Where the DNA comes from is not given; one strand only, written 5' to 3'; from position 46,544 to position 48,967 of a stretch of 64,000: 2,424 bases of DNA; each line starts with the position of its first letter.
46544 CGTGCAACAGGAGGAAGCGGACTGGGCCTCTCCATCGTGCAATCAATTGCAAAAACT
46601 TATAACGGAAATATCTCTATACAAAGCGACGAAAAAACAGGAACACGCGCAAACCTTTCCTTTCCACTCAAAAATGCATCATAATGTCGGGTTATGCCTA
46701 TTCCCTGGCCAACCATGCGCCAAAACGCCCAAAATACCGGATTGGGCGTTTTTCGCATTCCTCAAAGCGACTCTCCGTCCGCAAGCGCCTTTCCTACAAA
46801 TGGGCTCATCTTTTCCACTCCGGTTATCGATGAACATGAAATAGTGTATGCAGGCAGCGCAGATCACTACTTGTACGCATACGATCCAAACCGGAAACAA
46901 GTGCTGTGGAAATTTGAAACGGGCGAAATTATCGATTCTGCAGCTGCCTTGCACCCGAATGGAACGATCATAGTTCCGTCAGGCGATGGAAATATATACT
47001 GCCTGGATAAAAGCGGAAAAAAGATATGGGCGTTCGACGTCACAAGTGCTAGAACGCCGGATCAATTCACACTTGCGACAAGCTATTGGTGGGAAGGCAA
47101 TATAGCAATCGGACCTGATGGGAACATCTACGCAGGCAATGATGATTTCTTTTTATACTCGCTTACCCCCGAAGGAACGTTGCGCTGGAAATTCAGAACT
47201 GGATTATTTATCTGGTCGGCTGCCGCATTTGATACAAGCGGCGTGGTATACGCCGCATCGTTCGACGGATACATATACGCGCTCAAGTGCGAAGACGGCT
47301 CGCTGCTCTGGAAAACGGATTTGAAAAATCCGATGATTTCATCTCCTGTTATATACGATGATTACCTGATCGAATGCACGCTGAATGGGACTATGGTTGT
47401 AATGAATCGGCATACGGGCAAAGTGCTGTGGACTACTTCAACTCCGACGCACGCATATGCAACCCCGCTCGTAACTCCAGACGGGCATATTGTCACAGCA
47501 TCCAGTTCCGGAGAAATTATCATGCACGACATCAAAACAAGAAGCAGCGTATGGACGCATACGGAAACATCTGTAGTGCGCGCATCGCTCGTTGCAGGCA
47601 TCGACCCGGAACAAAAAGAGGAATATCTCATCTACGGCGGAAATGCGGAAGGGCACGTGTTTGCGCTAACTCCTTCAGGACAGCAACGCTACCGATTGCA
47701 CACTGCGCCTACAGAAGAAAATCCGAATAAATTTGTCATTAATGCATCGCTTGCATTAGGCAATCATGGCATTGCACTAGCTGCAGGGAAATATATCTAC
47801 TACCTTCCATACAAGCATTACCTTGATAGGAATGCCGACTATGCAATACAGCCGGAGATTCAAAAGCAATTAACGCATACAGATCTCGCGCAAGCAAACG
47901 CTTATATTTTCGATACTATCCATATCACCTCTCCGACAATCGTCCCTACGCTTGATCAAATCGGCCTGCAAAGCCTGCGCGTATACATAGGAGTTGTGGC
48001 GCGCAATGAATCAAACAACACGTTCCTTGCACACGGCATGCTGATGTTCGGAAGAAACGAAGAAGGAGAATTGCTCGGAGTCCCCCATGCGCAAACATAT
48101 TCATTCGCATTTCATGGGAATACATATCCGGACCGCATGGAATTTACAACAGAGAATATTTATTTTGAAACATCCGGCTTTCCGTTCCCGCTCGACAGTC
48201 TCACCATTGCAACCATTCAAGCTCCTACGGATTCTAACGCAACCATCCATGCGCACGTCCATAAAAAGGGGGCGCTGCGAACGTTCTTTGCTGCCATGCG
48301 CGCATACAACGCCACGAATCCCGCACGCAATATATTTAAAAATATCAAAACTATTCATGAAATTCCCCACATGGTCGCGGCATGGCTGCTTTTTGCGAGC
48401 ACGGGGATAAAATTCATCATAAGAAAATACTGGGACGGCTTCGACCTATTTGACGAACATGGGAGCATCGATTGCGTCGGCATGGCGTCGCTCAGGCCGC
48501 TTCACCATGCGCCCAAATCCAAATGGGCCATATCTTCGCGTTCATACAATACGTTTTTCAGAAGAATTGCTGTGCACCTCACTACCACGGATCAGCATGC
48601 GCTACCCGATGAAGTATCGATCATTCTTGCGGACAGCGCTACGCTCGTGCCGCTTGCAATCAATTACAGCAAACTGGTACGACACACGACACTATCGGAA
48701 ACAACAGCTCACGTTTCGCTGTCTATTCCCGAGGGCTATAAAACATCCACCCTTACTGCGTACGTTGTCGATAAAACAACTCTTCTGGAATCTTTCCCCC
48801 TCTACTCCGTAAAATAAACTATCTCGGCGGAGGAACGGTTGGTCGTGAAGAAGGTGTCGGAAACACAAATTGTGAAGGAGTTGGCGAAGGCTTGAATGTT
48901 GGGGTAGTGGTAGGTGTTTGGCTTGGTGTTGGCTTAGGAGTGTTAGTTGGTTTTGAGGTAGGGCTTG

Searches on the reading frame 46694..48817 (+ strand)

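Call 16: search_protein_families(library=pfam, proteins=[window:46694-48817:+], max_evalue=0.001)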
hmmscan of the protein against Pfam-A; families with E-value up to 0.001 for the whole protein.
window:46694-48817:+ (707 aa): 8 families
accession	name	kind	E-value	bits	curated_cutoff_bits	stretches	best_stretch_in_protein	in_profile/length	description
PF13570.13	Beta-prop_ACSF4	-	9e-41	140.8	133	2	136-336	54-252/329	Beta-alanine-activating enzyme, beta-propeller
PF13360.13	PQQ_2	-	8.3e-23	81.7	27.6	3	225-336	36-145/233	Outer membrane protein assembly factor BamB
PF25292.1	Beta-prop_CGLA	-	7.1e-13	49.1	26.8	1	92-118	47-73/316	Lambda-carrageenase beta-propeller domain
PF23414.1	Beta-prop_EML_2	-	1.6e-09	38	90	1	173-331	1-158/266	Echinoderm microtubule-associated protein second beta-propeller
PF01011.28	PQQ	-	7.8e-07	28.6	26.7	0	177-222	542-588/595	Glucose/ethanol/alcohol dehydrogenase, beta-propeller domain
PF24814.1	WD40_Prp19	-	1.9e-05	24.3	320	0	222-288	103-172/281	Prp19 WD40 domain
PF24807.1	WD40_CDC20-Fz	-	2.8e-05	24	200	0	186-319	25-157/292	CDC20/Fizzy WD40 domain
PF20067.5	SSL_N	-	4.5e-05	23.6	18.9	0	137-150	26-39/46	Strictosidine synthase-like, N-terminal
